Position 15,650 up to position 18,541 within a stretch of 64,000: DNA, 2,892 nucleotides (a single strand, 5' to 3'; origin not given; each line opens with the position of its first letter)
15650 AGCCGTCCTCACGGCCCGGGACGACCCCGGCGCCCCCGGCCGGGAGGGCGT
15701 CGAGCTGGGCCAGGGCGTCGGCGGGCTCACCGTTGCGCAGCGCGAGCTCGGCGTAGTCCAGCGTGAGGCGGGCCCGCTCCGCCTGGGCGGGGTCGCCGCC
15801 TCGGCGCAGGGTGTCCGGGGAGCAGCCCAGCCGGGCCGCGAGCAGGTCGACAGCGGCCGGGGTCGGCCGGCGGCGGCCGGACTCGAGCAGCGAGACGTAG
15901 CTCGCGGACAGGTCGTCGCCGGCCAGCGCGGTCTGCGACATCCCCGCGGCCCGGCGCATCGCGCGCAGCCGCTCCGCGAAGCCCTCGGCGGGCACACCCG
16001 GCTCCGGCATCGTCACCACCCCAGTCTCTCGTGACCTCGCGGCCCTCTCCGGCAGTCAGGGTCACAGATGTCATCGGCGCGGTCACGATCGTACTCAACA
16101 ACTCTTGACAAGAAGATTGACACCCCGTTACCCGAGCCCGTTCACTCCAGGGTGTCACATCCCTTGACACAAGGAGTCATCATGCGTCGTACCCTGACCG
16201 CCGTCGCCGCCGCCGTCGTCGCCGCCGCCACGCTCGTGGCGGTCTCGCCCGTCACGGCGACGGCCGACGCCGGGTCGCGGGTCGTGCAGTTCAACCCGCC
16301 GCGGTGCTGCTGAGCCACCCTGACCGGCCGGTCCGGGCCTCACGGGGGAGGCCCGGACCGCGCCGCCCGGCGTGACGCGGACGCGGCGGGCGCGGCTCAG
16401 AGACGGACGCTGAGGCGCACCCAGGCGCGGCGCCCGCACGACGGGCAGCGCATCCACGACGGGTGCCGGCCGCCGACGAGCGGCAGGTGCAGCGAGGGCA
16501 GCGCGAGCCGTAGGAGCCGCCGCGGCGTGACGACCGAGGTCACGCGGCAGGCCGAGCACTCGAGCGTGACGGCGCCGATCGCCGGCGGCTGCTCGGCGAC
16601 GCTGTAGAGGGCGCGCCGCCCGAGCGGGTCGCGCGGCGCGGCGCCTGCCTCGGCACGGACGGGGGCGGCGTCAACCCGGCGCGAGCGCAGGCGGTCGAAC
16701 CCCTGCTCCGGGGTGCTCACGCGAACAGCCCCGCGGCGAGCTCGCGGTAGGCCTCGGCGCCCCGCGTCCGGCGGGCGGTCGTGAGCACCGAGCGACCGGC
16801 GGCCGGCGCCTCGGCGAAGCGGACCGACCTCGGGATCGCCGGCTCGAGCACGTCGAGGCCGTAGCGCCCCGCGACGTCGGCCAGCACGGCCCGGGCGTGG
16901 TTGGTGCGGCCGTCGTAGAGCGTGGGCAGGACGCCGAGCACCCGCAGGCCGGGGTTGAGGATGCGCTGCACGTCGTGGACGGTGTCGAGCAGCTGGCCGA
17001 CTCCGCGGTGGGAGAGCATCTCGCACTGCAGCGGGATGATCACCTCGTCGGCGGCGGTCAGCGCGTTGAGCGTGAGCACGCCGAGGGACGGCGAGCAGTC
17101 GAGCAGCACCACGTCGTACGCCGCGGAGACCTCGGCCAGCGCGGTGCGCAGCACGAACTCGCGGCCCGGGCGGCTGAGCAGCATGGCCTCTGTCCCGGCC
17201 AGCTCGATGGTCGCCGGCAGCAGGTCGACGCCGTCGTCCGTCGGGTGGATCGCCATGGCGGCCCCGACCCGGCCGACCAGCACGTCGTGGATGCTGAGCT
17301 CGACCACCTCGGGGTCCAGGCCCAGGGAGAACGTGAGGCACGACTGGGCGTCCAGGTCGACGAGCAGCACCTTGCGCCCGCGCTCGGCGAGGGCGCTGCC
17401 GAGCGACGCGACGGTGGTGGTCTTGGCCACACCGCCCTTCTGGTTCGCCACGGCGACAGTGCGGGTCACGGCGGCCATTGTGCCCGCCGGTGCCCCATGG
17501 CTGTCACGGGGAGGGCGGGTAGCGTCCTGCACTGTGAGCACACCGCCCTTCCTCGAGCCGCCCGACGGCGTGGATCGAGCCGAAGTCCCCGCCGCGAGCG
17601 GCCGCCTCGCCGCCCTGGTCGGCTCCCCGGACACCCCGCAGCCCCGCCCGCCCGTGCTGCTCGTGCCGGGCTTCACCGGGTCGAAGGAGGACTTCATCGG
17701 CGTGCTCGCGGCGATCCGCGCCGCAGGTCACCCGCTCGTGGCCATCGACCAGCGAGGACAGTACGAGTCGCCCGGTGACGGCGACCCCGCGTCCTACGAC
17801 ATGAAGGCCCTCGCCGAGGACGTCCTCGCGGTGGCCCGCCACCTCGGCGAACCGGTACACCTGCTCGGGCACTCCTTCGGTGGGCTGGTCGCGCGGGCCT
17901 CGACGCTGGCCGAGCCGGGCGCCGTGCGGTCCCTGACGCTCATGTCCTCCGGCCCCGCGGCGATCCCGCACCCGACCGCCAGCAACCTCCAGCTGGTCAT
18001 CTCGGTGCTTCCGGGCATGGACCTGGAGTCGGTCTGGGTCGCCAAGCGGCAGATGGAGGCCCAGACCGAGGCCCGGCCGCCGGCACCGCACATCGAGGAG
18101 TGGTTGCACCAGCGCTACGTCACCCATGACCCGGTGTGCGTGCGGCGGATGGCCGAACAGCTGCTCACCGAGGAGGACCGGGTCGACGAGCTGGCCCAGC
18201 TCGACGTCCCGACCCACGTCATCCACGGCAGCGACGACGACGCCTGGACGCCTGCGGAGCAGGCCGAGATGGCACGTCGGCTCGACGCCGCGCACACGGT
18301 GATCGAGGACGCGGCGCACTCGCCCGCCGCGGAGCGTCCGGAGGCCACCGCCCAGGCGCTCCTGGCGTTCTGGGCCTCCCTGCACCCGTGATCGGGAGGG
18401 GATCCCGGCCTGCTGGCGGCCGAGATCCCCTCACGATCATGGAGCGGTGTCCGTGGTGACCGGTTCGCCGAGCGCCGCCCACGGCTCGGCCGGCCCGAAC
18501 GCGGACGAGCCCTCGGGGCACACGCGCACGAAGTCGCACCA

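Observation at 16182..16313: Unannotatable 43-aa pre-peptide with its own promoter, RBS and terminator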

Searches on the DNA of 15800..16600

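Call 66: search_rna_families(source=window, start=15800, end=16600, threshold=evalue, max_evalue=1)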
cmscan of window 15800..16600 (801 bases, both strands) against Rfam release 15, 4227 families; matches with E-value up to 1: 3.
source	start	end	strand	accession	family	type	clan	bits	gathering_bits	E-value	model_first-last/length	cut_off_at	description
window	15867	15922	+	RF03934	mir-m107-1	Gene; miRNA;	-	27.2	83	0.011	1-65/65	no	mir-m107-1 microRNA precursor family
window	16329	16360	+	RF02828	Scr3920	Gene; sRNA;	-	23.9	88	0.028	87-119/125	no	Streptomyces RNA 3920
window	15867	15922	-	RF03934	mir-m107-1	Gene; miRNA;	-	21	83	0.37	1-65/65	no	mir-m107-1 microRNA precursor family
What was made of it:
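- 16325..16365 (+): GC-rich hairpin directly after the stop codon. It is terminator-like and lacks a U tract. The only Rfam matches are weak and far below gathering scores, including a 24-bit match (gathering 88) to the Streptomyces sRNA Scr3920 over this hairpin (call 66).
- Tried and rejected: Rfam: no family reaches its gathering score in 15800-16600 (call 66).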

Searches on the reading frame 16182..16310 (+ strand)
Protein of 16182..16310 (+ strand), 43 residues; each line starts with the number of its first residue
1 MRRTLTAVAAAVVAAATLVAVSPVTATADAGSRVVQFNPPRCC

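Call 4: search_protein_families(library=pfam, proteins=[window:16182-16310:+], max_evalue=0.1)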
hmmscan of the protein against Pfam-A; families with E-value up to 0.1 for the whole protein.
window:16182-16310:+ (43 aa): 1 family
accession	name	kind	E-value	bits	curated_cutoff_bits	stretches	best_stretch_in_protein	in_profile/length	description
PF13663.11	DUF4148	-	0.052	14.4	27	1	1-33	1-29/62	Domain of unknown function (DUF4148)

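Call 7: find_homologous_proteins(query=window:16182-16310:+, max_evalue=10)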
Query seq(43 aa) (43 aa): 1 proteins with E <= 10 among 3 candidates.
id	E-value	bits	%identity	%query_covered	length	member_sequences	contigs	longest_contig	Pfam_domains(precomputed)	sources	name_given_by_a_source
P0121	2.0e-17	78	100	100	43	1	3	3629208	-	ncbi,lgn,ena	-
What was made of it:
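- Tried and rejected: Direct homology search with the 43-aa peptide: it found only itself (call 7).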

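Call 18: search_protein_families(library=ncbifam, proteins=[window:16182-16310:+], max_evalue=1)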
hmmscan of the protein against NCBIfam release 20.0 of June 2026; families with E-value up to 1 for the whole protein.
seq(43 aa): 2 families
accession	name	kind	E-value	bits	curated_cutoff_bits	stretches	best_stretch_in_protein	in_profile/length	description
NF033099.1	bla_Exo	exception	0.18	11.2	650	1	2-33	10-39/312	Exo family class A beta-lactamase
NF038083.1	CU044_5270_fam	subfamily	0.59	9.9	100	1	2-31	29-58/284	CU044_5270 family protein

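Call 34: list_cluster_members(proteins=[P0121, P0001, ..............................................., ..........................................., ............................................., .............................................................])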
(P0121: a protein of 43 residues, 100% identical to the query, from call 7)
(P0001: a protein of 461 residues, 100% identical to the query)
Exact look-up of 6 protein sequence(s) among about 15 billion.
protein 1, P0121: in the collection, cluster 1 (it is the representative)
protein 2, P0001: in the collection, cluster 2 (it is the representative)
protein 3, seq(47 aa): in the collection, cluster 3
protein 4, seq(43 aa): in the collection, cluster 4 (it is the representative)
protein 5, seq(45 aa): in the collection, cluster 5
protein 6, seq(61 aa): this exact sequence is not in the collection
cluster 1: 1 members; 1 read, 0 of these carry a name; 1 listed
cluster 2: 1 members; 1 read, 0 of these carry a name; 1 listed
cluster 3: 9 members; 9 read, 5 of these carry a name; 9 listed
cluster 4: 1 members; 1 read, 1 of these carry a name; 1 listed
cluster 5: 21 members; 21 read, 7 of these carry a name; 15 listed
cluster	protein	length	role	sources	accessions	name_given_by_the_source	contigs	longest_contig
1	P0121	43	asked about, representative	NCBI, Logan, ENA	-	-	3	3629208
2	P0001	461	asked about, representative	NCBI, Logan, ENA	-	-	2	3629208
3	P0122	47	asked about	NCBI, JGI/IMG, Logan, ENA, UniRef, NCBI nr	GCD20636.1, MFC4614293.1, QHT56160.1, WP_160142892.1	hypothetical protein GXP71_08750 [Cellulomonas sp. H30R-01] | hypothetical protein | Uncharacterized protein n=1 Tax=Cellulomonas algicola TaxID=2071633 RepID=A0A401V149_9CELL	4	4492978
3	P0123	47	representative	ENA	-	-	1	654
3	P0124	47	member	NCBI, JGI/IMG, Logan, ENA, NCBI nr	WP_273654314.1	hypothetical protein [Cellulomonas fimi] | hypothetical protein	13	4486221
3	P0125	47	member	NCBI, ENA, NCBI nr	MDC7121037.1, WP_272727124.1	hypothetical protein OMK64_05760 [Cellulomonas fimi] | hypothetical protein [Cellulomonas fimi]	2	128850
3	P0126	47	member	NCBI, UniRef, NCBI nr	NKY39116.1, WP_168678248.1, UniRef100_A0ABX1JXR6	hypothetical protein [Cellulomonas septica] | Uncharacterized protein n=1 Tax=Cellulomonas septica TaxID=285080 RepID=A0ABX1JXR6_9CELL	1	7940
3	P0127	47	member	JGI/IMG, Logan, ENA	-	hypothetical protein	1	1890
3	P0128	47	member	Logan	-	-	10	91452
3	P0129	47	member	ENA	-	-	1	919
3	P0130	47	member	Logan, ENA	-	-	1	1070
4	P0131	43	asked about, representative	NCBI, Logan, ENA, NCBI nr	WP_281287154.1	hypothetical protein [Actinotalea subterranea]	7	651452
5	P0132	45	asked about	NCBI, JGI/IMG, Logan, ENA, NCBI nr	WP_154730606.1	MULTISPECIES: hypothetical protein [Micrococcales] | hypothetical protein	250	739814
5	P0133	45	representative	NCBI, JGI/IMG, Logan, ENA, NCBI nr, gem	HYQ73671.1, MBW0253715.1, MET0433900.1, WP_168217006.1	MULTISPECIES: hypothetical protein [unclassified Cellulomonas] | Spy/CpxP family protein refolding chaperone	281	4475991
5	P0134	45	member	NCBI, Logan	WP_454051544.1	hypothetical protein [Cellulomonas sp. Marseille-Q8402]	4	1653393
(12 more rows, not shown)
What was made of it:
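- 16182..16313 (+): CC-peptide gene: 43-aa pre-peptide with signal peptide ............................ and predicted exported part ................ The exact sequence is in public protein sets (calls 7, 34).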

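Call 40: find_encoding_contigs(protein=P0121, flank=3000, max_places=3)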
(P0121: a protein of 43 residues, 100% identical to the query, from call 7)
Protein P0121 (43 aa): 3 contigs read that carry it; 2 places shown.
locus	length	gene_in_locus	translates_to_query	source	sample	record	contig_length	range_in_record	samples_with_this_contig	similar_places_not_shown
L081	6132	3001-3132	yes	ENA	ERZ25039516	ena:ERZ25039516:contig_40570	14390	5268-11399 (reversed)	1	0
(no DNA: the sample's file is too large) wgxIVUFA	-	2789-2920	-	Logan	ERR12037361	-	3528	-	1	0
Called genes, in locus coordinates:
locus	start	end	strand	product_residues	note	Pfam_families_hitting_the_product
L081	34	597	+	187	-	-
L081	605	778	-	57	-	PF00563:EAL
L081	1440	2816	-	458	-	PF13432:TPR_16 (faint), PF17874:TPR_MalT (weak)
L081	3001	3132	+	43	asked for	-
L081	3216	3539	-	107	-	-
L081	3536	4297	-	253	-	PF00142:Fer4_NifH (weak), PF01656:CbiA, PF02374:ArsA_ATPase (faint), PF06564:CBP_BcsQ, PF09140:MipZ (faint), PF10609:ParA (weak), PF13614:AAA_31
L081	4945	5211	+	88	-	-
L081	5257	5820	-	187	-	PF12705:PDDEXK_1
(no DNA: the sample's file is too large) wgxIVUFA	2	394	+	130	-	?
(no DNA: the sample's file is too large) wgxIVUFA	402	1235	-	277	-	PF00563:EAL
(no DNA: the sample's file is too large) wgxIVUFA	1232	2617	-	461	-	PF01381:HTH_3, PF13560:HTH_31, PF13424:TPR_12 (faint), PF17874:TPR_MalT (weak)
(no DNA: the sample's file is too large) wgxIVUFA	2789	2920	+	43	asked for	-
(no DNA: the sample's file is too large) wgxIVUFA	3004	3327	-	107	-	-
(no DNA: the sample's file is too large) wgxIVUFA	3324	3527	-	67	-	?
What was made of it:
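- Checked: The exact 43-aa sequence is in the NCBI, ENA and Logan protein sets (calls 7, 34, 40).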

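Call 57: find_homologous_proteins(query=A2, max_evalue=0.01)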
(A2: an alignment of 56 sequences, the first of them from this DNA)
Query A2 (56 sequences) (43 aa, profile of the alignment): 72 proteins with E <= 0.01 among 8000 candidates.
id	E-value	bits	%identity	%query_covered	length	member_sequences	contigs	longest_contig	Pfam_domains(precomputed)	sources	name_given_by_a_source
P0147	6.1e-11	60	-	-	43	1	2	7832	-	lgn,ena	-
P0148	6.4e-11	60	-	-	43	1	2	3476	-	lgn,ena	-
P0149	7.0e-10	57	-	-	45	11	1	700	-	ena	-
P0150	7.3e-10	57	-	-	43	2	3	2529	-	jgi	jgi:hypothetical protein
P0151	7.6e-10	57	-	-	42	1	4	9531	-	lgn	-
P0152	1.0e-9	56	-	-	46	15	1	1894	-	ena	-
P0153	1.9e-9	55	-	-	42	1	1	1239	-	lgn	-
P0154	2.0e-9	55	-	-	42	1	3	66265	-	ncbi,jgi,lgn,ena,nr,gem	ncbi:MAG TPA: hypothetical protein VD864_12385 [Nocardioides sp.]|nr:hypothetical protein [Nocardioi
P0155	2.9e-9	55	35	100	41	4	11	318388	-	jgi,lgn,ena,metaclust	metaclust:\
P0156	3.5e-9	55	-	-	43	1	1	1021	-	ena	-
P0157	5.0e-9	54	-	-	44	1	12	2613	-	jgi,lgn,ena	jgi:biotin transporter BioY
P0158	6.5e-9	54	-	-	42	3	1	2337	-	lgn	-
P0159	9.0e-9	53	54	30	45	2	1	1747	-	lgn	-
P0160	1.4e-8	53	-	-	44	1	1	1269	-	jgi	jgi:hypothetical protein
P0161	1.7e-8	52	-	-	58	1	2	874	-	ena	-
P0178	1.5e-7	49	-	-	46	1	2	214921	-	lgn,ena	-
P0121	9.3e-5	40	100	100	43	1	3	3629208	-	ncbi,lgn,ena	-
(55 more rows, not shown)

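Call 59: find_encoding_contigs(protein=P0155, flank=4000, max_places=2)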
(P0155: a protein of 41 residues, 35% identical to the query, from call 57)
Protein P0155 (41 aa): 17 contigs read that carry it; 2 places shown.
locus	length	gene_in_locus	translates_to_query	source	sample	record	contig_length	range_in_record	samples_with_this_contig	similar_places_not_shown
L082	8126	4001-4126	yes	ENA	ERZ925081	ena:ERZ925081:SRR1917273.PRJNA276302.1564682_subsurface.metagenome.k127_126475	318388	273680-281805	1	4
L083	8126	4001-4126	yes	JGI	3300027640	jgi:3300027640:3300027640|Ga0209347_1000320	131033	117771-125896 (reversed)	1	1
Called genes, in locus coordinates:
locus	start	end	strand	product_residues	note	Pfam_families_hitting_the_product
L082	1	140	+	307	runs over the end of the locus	PF10531:SLBB, PF00633:HHH (faint), PF12836:HHH_3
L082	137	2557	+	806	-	PF03772:Competence, PF00753:Lactamase_B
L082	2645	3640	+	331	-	PF21694:DNA_pol3_delta_C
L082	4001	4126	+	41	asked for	-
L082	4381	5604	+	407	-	PF13428:TPR_14 (faint), PF14559:TPR_19 (faint), PF13424:TPR_12 (faint), PF13432:TPR_16 (faint), PF17874:TPR_MalT (weak), PF07719:TPR_2 (faint)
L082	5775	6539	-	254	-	PF00563:EAL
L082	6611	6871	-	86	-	PF01649:Ribosomal_S20p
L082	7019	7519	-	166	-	PF02452:PemK_toxin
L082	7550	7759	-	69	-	PF07311:Dodecin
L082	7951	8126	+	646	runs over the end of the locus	PF00009:GTP_EFTU, PF03144:GTP_EFTU_D2 (weak), PF00679:EFG_C, PF06421:LepA_C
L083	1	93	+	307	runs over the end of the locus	PF10531:SLBB, PF00633:HHH (faint), PF12836:HHH_3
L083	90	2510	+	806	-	PF03772:Competence, PF00753:Lactamase_B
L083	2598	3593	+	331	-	PF21694:DNA_pol3_delta_C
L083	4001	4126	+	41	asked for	-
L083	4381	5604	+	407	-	PF13428:TPR_14 (faint), PF14559:TPR_19 (faint), PF13424:TPR_12 (faint), PF13432:TPR_16 (faint), PF17874:TPR_MalT (weak), PF07719:TPR_2 (faint)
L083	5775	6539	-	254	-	PF00563:EAL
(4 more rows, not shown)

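Call 60: find_encoding_contigs(protein=P0154, flank=4000, max_places=2)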
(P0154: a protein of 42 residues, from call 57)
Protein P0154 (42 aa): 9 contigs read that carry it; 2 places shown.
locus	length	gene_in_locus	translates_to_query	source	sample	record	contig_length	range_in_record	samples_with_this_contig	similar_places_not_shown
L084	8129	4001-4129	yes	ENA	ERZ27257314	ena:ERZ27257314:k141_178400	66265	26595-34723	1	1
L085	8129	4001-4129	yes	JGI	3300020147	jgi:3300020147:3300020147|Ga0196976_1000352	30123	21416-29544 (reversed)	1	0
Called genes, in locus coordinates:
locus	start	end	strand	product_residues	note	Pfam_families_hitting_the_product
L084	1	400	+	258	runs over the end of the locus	PF10531:SLBB, PF22461:SLBB_2 (weak), PF12836:HHH_3, PF00633:HHH (faint)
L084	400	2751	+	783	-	PF03772:Competence, PF00753:Lactamase_B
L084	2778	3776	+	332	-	PF21694:DNA_pol3_delta_C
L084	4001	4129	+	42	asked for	-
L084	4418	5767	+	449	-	PF01381:HTH_3, PF13560:HTH_31, PF13428:TPR_14 (faint), PF13424:TPR_12 (faint), PF07719:TPR_2 (faint), PF13432:TPR_16 (weak)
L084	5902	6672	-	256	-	PF00563:EAL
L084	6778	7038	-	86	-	PF01649:Ribosomal_S20p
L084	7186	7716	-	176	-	PF02452:PemK_toxin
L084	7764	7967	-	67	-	PF07311:Dodecin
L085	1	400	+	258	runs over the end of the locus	PF10531:SLBB, PF22461:SLBB_2 (weak), PF12836:HHH_3, PF00633:HHH (faint)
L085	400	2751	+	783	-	PF03772:Competence, PF00753:Lactamase_B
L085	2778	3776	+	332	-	PF21694:DNA_pol3_delta_C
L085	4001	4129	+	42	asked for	-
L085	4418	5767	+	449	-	PF01381:HTH_3, PF13560:HTH_31, PF13428:TPR_14 (faint), PF13424:TPR_12 (faint), PF07719:TPR_2 (faint), PF13432:TPR_16 (weak)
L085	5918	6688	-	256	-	PF00563:EAL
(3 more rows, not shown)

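Call 61: find_encoding_contigs(protein=P0178, flank=4000, max_places=2)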
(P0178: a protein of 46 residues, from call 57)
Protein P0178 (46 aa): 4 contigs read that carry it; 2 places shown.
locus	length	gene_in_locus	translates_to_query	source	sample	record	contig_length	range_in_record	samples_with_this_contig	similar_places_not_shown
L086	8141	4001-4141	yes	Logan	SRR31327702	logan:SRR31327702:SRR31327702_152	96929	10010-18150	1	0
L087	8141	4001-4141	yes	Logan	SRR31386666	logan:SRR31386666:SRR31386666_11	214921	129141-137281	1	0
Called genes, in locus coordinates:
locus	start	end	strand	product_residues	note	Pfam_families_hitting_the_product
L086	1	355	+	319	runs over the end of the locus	PF10531:SLBB, PF22461:SLBB_2 (weak), PF00633:HHH (faint), PF12836:HHH_3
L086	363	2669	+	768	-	PF13567:DUF4131, PF03772:Competence, PF00753:Lactamase_B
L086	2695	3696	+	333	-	PF06144:DNA_pol3_delta (faint), PF21694:DNA_pol3_delta_C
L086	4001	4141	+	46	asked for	-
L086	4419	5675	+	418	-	PF13424:TPR_12 (faint), PF17874:TPR_MalT (faint), PF07719:TPR_2 (faint), PF13432:TPR_16 (weak)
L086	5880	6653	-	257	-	PF00563:EAL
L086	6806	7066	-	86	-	PF01649:Ribosomal_S20p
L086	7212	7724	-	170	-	PF02452:PemK_toxin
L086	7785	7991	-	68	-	PF07311:Dodecin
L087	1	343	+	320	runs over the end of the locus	PF10531:SLBB, PF22461:SLBB_2 (weak), PF00633:HHH (faint), PF12836:HHH_3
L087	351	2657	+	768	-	PF13567:DUF4131, PF03772:Competence, PF12706:Lactamase_B_2 (faint), PF00753:Lactamase_B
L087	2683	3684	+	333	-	PF06144:DNA_pol3_delta (faint), PF21694:DNA_pol3_delta_C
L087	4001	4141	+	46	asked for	-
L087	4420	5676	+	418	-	PF14559:TPR_19 (faint), PF13424:TPR_12 (faint), PF17874:TPR_MalT (faint), PF07719:TPR_2 (faint), PF13432:TPR_16 (weak)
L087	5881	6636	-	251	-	PF00563:EAL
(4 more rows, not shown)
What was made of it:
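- On RRNPP/RRNPPA quorum-sensing systems: The reciprocal look-ups gave 3 of 3 (calls 59-61).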

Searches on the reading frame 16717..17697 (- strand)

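Call 4: search_protein_families(library=pfam, proteins=[window:16717-17697:-], max_evalue=0.1)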
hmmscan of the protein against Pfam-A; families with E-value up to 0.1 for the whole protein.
window:16717-17697:- (326 aa): 9 families
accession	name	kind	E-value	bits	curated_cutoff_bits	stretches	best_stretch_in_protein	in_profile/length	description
PF13614.12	AAA_31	-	5.5e-54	183.2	27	1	79-252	2-176/177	AAA domain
PF01656.29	CbiA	-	1e-26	93.8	25.4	1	81-303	1-124/125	CobQ/CobB/MinD/ParA nucleotide binding domain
PF06564.18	CBP_BcsQ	-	1.7e-09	38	21.3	1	81-233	4-155/234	Cellulose biosynthesis protein BcsQ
PF09140.17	MipZ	-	8.1e-09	35.6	20.7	2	80-118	2-40/262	ATPase MipZ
PF00142.24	Fer4_NifH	-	2.6e-07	30.9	25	1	86-322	7-242/271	4Fe-4S iron sulfur cluster binding proteins, NifH/frxC family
PF10609.15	ParA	-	2e-06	27.8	27.1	1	77-118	2-43/246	NUBPL iron-transfer P-loop NTPase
PF02374.21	ArsA_ATPase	-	1.7e-05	24.6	24.3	1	86-130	8-52/305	Anion-transporting ATPase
PF07015.17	VirC1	-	0.003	17.4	24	1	81-121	4-44/231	VirC1 protein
PF00448.28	SRP54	-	0.034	14.2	22.7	1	89-117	11-39/196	SRP54-type protein, GTPase domain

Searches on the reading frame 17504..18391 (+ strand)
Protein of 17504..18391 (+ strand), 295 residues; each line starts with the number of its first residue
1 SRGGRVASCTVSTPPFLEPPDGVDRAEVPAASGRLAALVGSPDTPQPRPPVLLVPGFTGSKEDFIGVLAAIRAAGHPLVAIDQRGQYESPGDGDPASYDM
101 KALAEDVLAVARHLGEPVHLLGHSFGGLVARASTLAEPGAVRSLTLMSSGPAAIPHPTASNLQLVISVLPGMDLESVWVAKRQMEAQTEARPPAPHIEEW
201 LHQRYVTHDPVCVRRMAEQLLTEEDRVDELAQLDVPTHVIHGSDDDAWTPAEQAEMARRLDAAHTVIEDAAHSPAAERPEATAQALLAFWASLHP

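Call 4: search_protein_families(library=pfam, proteins=[window:17504-18391:+], max_evalue=0.1)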
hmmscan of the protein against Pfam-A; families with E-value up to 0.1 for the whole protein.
window:17504-18391:+ (295 aa): 9 families
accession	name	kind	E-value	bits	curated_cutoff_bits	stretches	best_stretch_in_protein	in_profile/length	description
PF00561.26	Abhydrolase_1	-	1.3e-22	81.1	25.8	1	49-164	1-112/245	alpha/beta hydrolase fold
PF12697.13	Abhydrolase_6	-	3.7e-22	80.5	26.3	1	51-285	1-217/217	Alpha/beta hydrolase family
PF12146.15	Hydrolase_4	-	1.7e-18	67.2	27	1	46-273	2-233/239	Serine aminopeptidase, S33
PF07819.20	PGAP1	-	4.3e-05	23.8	24.3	1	111-146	86-124/233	PGAP1-like alpha/beta domain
PF00975.26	Thioesterase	-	0.00018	22.3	26.4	1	51-132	3-84/226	Thioesterase domain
PF06821.19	Ser_hydrolase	-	0.00071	20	22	1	229-273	110-154/172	Serine hydrolase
PF20408.4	Abhydrolase_11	-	0.0022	18.2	27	0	223-277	116-170/193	Alpha/beta hydrolase domain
PF00326.27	Peptidase_S9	-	0.038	13.9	22.6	0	225-264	133-174/213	Prolyl oligopeptidase family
PF06259.18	Abhydrolase_8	-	0.071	13.2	20.5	0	96-149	90-142/178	Alpha/beta hydrolase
